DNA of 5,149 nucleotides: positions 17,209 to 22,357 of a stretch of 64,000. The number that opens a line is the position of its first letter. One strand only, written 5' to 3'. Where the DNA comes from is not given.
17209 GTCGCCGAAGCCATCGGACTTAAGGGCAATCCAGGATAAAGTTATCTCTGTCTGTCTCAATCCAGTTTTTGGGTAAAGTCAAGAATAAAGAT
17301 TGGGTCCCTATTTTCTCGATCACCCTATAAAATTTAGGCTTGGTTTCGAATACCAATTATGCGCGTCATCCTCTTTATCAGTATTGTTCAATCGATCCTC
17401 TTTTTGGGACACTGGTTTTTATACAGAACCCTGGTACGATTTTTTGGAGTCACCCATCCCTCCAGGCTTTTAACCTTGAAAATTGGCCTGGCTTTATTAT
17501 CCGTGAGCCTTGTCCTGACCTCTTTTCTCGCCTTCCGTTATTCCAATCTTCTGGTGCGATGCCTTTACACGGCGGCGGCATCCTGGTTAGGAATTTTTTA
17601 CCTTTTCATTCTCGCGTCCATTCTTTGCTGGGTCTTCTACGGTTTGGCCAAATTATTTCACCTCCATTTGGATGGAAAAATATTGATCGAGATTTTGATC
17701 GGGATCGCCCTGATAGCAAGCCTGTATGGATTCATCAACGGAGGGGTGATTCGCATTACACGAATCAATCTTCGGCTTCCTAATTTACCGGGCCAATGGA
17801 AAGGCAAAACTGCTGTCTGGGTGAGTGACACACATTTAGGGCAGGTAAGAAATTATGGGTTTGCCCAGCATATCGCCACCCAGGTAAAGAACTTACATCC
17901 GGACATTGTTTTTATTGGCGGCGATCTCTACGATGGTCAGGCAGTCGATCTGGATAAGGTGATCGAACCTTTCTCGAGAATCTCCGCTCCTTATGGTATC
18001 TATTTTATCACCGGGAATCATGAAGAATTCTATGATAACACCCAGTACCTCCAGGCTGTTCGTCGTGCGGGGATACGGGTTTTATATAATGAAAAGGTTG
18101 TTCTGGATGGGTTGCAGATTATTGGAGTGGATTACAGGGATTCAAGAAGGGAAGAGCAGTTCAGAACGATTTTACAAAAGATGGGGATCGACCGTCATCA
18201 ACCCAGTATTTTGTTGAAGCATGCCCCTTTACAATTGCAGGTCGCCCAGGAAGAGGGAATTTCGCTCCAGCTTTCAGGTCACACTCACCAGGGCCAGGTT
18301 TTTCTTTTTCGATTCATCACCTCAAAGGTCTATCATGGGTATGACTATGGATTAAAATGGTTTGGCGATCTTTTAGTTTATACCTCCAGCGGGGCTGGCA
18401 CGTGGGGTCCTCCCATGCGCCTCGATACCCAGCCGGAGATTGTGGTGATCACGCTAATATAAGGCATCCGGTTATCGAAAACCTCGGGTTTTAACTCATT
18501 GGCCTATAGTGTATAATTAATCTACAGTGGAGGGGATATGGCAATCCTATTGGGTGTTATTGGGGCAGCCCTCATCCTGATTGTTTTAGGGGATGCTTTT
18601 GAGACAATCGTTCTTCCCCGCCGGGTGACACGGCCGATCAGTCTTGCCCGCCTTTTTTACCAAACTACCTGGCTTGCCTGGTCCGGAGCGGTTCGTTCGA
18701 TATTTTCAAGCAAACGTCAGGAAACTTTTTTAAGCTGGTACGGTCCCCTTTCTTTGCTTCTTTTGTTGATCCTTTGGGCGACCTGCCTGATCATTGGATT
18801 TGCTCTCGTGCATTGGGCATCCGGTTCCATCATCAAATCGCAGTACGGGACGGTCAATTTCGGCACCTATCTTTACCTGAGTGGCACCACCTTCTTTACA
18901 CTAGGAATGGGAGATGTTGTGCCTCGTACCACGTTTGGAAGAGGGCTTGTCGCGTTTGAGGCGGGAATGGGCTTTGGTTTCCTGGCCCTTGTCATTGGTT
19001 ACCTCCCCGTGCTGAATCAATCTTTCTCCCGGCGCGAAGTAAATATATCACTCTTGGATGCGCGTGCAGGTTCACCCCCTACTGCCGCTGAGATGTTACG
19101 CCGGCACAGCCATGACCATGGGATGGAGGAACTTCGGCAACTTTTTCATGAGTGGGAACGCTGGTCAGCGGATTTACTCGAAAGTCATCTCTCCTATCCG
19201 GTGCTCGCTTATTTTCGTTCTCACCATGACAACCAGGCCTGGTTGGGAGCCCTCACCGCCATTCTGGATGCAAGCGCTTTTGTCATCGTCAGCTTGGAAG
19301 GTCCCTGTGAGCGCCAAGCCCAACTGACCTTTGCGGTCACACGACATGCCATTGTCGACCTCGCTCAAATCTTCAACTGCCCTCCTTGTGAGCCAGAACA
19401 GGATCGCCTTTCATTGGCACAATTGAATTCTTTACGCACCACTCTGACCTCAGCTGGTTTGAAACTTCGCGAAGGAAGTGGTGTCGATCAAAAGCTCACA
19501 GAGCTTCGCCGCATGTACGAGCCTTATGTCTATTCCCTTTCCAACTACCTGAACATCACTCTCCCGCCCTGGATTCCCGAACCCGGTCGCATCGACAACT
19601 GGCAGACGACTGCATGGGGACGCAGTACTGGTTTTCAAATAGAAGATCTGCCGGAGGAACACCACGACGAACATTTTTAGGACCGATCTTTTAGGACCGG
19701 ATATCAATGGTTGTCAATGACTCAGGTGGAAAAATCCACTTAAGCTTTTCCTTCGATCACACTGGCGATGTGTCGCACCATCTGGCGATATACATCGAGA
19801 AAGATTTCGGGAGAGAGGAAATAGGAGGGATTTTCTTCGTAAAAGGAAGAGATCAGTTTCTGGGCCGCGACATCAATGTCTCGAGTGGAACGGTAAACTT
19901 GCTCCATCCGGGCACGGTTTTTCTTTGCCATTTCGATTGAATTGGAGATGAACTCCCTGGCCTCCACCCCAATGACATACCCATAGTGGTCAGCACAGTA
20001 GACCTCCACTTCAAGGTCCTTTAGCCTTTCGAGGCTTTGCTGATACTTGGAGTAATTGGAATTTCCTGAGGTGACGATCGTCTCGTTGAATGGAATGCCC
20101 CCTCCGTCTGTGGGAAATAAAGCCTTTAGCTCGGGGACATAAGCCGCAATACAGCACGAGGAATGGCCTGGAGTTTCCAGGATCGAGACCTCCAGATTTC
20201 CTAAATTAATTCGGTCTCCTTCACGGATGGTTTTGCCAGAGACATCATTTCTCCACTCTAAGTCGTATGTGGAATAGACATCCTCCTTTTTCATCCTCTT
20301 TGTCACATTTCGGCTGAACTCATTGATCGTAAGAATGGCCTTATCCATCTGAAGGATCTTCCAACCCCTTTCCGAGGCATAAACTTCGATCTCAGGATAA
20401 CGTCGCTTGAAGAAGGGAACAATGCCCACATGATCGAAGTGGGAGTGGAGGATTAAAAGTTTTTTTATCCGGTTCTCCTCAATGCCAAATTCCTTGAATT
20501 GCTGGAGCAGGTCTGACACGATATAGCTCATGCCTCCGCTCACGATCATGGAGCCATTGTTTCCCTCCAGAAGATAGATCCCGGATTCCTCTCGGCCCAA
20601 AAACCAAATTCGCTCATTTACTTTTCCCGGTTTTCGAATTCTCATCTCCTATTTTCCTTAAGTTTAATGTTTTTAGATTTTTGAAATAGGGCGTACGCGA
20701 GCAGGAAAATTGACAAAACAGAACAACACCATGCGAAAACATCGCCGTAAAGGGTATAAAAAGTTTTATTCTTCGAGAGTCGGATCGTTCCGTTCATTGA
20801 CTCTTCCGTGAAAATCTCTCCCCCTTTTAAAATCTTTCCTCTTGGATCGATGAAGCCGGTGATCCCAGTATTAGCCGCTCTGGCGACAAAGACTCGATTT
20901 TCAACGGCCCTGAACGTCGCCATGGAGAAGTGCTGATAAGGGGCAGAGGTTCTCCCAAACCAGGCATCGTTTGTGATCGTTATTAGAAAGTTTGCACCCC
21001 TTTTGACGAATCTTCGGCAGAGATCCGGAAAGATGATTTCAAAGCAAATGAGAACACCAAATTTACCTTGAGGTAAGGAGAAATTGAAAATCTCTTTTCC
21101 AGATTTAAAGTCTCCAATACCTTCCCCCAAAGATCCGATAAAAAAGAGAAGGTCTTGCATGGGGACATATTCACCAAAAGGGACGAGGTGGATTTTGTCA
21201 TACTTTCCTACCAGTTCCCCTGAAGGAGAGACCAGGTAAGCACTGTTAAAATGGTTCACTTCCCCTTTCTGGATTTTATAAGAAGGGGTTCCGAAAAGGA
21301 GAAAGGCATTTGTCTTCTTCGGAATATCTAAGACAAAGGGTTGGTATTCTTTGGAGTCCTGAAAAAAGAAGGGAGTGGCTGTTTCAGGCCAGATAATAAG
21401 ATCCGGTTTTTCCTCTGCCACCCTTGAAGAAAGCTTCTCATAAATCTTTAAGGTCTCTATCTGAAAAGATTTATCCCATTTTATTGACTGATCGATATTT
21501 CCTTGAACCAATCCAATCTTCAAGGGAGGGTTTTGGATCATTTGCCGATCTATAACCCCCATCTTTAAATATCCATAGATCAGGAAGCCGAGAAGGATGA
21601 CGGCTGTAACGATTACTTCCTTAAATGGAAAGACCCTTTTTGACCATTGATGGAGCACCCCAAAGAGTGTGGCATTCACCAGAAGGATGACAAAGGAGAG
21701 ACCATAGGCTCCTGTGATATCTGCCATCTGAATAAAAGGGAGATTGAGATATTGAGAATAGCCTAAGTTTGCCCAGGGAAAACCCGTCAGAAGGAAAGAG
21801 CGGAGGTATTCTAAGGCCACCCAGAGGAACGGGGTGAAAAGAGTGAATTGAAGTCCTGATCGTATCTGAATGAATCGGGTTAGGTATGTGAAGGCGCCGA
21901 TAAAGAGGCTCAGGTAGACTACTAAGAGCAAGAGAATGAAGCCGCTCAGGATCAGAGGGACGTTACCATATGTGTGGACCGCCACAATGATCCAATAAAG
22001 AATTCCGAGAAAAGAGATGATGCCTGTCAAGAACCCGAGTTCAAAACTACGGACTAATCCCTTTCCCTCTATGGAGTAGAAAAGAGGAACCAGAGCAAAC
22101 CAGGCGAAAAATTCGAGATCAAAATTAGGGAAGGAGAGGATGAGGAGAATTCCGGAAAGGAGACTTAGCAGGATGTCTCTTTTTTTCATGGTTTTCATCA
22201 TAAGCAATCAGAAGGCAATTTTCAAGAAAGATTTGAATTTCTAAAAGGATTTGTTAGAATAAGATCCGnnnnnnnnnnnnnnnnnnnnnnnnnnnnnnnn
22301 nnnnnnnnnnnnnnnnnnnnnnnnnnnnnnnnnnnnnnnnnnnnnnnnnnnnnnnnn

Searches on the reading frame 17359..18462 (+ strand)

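Call 39: search_protein_families(library=pfam, proteins=[window:17359-18462:+], max_evalue=0.0001)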
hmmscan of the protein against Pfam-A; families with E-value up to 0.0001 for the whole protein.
window:17359-18462:+ (367 aa): 2 families
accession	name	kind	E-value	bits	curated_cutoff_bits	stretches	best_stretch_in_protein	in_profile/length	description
PF00149.33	Metallophos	-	6.2e-13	50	21.5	1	154-311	5-190/191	Calcineurin-like phosphoesterase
PF12850.12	Metallophos_2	-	4.3e-06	27.3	27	1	153-314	4-121/154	Calcineurin-like phosphoesterase superfamily domain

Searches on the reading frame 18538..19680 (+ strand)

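Call 39: search_protein_families(library=pfam, proteins=[window:18538-19680:+], max_evalue=0.0001)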
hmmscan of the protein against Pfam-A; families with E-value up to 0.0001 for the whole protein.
window:18538-19680:+ (380 aa): 1 family
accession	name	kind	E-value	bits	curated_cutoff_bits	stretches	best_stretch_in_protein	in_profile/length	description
PF07885.22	Ion_trans_2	-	3.6e-09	36.8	22.5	1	90-156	16-73/79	Ion channel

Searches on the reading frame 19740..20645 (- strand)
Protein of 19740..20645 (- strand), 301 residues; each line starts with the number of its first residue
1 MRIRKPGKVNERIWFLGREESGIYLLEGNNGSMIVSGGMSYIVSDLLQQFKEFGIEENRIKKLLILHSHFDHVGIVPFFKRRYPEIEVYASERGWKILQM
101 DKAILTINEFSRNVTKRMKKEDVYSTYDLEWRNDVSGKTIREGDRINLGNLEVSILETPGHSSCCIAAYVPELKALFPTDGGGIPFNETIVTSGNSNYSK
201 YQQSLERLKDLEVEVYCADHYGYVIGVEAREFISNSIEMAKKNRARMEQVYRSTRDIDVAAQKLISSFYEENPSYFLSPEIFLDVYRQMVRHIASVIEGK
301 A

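Call 39: search_protein_families(library=pfam, proteins=[window:19740-20645:-], max_evalue=0.0001)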
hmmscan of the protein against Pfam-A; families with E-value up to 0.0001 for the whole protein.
window:19740-20645:- (301 aa): 2 families
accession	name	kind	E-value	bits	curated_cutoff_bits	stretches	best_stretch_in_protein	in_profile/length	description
PF00753.33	Lactamase_B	-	2.6e-15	57.3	22.7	1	23-220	8-196/196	Metallo-beta-lactamase superfamily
PF19583.5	ODP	-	3.4e-05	24.2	27.2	0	24-186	6-141/194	ODP family beta lactamase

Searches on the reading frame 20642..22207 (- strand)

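Call 39: search_protein_families(library=pfam, proteins=[window:20642-22207:-], max_evalue=0.0001)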
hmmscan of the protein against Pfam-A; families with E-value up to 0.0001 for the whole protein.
window:20642-22207:- (521 aa): 2 families
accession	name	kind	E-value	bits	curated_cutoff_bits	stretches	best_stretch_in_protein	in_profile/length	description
PF20154.4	LNT_N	-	4.8e-43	147.5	27.1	1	18-179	1-158/159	Apolipoprotein N-acyltransferase N-terminal domain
PF00795.27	CN_hydrolase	-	8.4e-37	127.3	23.2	1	230-478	1-249/256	Carbon-nitrogen hydrolase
